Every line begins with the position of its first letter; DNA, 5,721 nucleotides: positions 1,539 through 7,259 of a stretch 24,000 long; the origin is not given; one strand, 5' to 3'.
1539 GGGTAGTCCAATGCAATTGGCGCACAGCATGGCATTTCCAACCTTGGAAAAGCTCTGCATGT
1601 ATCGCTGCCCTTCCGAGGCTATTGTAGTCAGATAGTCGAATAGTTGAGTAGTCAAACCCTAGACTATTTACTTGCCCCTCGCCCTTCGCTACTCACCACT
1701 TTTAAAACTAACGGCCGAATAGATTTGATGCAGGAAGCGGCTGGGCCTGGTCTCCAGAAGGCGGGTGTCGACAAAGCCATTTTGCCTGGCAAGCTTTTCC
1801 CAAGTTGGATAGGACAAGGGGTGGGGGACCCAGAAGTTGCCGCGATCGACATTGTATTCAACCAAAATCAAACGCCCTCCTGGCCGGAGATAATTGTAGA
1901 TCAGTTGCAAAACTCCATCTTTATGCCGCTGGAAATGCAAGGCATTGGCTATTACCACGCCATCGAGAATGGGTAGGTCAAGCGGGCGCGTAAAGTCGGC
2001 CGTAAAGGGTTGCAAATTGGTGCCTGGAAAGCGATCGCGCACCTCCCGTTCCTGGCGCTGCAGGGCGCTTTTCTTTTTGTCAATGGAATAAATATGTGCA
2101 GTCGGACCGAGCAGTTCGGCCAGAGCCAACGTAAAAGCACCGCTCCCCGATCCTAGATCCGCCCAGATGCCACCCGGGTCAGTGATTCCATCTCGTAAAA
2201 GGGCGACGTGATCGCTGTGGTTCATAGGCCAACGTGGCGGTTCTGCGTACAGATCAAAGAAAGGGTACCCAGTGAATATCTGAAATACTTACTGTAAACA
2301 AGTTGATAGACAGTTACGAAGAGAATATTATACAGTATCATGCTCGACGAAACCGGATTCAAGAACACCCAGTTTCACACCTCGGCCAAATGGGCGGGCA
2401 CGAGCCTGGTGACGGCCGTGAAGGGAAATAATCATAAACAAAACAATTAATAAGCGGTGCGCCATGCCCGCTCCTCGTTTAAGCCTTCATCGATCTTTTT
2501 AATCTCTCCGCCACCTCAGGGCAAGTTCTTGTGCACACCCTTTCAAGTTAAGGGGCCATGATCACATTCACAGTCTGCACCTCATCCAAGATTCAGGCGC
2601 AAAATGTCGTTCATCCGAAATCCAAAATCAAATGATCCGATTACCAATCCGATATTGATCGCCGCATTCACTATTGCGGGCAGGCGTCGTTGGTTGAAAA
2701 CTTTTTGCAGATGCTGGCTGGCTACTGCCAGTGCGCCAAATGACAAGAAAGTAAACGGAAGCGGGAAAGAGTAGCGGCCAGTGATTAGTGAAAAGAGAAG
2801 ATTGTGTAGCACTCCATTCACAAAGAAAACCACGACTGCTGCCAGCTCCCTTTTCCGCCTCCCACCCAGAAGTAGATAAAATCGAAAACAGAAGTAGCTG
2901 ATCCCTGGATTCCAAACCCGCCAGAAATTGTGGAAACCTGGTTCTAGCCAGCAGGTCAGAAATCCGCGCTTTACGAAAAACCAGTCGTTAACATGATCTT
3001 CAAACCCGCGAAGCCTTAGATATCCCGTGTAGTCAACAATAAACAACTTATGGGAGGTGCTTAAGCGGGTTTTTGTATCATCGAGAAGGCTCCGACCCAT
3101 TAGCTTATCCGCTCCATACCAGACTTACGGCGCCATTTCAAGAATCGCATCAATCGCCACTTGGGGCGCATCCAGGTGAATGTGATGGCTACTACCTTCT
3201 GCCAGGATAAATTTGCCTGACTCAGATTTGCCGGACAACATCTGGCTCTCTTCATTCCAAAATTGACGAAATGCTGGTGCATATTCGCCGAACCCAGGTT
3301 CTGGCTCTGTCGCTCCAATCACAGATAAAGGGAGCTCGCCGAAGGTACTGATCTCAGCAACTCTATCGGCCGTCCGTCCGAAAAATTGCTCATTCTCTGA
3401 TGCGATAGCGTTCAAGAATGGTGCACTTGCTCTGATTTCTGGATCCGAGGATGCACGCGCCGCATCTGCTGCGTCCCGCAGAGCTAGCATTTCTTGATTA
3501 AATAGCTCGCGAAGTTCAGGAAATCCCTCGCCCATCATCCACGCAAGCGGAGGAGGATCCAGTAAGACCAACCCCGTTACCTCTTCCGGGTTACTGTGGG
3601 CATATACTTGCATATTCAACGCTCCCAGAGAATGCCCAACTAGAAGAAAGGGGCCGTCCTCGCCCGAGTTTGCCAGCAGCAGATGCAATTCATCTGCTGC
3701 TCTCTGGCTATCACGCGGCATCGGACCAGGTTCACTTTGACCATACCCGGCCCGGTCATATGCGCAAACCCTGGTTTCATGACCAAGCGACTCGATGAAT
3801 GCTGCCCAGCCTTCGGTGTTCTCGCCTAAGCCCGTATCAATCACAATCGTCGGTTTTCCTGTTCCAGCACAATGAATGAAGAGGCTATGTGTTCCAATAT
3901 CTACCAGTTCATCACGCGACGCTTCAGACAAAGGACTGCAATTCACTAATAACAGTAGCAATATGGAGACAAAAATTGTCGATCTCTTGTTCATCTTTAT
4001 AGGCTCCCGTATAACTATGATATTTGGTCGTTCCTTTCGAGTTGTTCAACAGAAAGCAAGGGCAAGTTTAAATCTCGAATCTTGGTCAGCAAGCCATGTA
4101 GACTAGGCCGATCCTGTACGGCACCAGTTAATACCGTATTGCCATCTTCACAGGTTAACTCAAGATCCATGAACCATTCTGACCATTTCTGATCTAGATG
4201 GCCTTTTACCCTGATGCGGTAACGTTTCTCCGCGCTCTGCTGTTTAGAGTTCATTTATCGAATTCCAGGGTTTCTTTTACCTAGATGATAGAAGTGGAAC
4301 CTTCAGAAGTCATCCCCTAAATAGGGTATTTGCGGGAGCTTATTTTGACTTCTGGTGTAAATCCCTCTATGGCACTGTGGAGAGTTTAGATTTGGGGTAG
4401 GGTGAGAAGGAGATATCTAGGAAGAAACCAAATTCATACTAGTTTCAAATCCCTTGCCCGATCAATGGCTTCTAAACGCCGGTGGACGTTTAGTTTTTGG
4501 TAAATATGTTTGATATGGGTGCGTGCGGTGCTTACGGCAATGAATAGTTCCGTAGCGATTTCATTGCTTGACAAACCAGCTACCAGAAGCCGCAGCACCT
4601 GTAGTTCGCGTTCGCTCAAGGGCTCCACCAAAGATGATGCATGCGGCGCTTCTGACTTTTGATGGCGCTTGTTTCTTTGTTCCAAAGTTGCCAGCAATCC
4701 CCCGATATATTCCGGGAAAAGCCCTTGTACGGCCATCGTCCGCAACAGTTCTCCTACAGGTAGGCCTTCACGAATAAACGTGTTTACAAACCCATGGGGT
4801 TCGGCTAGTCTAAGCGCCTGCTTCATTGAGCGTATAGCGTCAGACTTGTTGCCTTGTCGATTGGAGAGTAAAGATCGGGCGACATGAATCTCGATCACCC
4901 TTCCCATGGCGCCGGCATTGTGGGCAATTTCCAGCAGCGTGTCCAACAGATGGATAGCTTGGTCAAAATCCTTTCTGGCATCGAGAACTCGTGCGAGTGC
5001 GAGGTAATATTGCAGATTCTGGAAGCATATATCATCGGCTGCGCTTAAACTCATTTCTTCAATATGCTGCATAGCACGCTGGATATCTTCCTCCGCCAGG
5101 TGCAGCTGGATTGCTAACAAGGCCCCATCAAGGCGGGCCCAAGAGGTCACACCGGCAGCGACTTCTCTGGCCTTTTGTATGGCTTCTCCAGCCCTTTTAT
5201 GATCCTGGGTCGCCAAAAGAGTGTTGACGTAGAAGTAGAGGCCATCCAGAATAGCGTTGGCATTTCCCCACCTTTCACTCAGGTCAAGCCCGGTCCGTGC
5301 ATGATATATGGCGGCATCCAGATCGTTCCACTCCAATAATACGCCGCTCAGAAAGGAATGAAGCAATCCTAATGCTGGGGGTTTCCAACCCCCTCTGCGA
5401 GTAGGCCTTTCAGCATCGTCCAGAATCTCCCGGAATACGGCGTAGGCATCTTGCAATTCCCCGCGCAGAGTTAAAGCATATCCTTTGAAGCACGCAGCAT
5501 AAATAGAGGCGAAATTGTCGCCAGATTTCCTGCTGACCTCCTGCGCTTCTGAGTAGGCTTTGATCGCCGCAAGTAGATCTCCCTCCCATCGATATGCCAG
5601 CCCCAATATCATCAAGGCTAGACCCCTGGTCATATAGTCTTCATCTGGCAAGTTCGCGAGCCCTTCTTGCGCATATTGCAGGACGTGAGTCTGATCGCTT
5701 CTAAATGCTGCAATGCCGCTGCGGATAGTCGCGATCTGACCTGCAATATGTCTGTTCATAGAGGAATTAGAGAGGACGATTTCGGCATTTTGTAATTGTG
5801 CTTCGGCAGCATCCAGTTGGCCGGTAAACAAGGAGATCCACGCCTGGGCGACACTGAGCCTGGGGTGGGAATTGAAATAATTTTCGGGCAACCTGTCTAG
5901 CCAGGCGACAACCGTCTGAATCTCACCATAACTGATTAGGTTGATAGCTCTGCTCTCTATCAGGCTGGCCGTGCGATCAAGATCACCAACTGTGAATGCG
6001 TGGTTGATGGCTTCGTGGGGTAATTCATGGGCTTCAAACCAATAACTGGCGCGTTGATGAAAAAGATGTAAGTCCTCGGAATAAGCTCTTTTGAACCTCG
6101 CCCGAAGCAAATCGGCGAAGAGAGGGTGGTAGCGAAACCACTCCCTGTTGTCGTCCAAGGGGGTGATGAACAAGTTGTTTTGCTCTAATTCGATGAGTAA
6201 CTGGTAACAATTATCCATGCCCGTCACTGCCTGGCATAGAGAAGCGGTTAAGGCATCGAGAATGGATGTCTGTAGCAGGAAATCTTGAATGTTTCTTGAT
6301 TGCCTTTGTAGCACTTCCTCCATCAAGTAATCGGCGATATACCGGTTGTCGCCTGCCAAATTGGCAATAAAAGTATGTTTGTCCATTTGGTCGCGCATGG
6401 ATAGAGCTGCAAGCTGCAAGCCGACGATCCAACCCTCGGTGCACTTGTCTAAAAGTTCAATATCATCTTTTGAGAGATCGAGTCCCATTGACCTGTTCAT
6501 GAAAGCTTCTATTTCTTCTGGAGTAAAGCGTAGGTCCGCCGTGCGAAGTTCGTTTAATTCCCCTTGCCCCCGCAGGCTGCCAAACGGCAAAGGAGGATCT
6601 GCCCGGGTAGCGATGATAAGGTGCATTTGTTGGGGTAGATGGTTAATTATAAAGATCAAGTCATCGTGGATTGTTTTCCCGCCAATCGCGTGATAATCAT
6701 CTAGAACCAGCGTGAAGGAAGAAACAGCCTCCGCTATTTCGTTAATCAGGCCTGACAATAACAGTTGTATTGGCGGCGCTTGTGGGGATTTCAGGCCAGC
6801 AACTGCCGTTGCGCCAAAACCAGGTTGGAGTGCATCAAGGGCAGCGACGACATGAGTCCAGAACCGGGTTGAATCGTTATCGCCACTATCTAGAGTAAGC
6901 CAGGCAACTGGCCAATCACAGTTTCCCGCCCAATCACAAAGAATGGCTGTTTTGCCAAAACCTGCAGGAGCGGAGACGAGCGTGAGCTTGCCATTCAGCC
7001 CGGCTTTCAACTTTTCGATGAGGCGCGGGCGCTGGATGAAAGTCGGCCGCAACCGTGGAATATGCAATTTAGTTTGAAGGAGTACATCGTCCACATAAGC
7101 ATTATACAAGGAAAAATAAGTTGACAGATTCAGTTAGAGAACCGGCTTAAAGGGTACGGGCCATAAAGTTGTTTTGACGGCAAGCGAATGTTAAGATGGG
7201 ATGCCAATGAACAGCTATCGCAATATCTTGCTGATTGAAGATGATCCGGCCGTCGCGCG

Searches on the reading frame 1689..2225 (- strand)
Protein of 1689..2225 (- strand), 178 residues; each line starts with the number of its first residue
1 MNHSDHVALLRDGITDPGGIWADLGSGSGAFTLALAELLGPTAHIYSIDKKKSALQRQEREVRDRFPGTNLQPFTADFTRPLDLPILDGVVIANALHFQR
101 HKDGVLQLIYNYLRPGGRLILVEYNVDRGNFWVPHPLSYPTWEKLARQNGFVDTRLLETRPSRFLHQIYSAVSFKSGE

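Call 34: search_protein_families(library=pfam, proteins=[window:1689-2225:-], max_evalue=0.001)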
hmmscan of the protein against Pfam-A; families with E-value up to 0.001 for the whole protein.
window:1689-2225:- (178 aa): 8 families
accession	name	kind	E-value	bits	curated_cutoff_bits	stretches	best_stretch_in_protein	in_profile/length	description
PF13847.12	Methyltransf_31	-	5.8e-14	52.4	27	1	22-126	8-114/145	Methyltransferase domain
PF08242.18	Methyltransf_12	-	6.7e-11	43.2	30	1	23-119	2-98/98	Methyltransferase domain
PF13649.12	Methyltransf_25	-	3.7e-10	40.8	27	1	23-117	3-97/97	Methyltransferase domain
PF08241.18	Methyltransf_11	-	2.3e-09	38.2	21.2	1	23-121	2-95/95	Methyltransferase domain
PF13489.12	Methyltransf_23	-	1.1e-05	25.6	27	1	16-150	21-133/164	Methyltransferase domain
PF05175.20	MTS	-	0.00037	20.6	23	1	19-125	33-142/170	Methyltransferase small domain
PF01209.24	Ubie_methyltran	-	0.00047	20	20.1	1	22-124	52-154/233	ubiE/COQ5 methyltransferase family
PF01728.25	FtsJ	-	0.00076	19.9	24.1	1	11-74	15-78/181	FtsJ-like methyltransferase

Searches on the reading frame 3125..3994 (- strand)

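Call 34: search_protein_families(library=pfam, proteins=[window:3125-3994:-], max_evalue=0.001)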
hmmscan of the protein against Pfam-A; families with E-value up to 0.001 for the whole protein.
window:3125-3994:- (289 aa): 4 families
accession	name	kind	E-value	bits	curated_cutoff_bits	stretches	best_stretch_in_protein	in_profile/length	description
PF00561.26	Abhydrolase_1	-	2.2e-15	57.4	25.8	1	48-181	1-134/245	alpha/beta hydrolase fold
PF12697.13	Abhydrolase_6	-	1.3e-14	55.8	26.3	1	38-279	2-213/217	Alpha/beta hydrolase family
PF12146.15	Hydrolase_4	-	1.7e-10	41.1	27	1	48-148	5-110/239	Serine aminopeptidase, S33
PF00975.26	Thioesterase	-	0.00014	22.6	26.4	1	70-126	23-78/226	Thioesterase domain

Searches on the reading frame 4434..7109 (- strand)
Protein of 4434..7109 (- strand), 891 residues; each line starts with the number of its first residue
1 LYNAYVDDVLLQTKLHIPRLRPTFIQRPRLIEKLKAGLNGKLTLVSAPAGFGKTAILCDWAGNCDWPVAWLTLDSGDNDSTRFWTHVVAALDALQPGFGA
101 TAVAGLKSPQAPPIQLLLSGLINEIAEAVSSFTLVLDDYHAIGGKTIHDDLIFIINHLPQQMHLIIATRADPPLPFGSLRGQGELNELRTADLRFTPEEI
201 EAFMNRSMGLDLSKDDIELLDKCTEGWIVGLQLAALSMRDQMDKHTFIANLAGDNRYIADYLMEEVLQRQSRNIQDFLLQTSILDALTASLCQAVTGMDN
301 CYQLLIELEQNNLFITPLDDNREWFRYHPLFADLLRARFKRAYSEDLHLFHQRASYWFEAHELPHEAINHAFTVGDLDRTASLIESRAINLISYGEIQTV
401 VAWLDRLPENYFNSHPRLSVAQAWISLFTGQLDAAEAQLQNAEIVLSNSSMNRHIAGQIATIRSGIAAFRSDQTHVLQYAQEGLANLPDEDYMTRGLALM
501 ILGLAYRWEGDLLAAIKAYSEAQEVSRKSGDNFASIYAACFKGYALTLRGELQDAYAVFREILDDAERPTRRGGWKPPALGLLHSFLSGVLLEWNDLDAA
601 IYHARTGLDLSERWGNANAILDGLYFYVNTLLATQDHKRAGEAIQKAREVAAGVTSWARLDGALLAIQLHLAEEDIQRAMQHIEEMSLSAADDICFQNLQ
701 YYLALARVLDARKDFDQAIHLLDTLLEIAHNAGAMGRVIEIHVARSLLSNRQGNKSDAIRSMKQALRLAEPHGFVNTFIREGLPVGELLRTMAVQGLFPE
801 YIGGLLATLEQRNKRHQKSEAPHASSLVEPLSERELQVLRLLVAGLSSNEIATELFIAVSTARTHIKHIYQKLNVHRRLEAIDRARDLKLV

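Call 34: search_protein_families(library=pfam, proteins=[window:4434-7109:-], max_evalue=0.001)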
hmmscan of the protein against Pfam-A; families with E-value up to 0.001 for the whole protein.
window:4434-7109:- (891 aa): 6 families
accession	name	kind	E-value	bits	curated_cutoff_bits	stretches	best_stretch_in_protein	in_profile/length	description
PF17874.7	TPR_MalT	-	9.4e-55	186.7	45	1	457-793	1-334/336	MalT-like TPR region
PF00196.25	GerE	-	1.6e-18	66.5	23.5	1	830-884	2-56/57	Bacterial regulatory proteins, luxR family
PF13424.12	TPR_12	-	1.6e-05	25.4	30.1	1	499-565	6-74/77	Tetratricopeptide repeat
PF07719.23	TPR_2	-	4.5e-05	23.7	27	0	498-525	3-30/34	Tetratricopeptide repeat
PF13428.12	TPR_14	-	0.00016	22.5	23.5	0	701-728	3-30/44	Tetratricopeptide repeat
PF25062.1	ARM_TT21_N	-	0.00018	21.8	40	0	621-726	100-195/222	Tetratricopeptide repeat protein 21 N-terminal ARM repeat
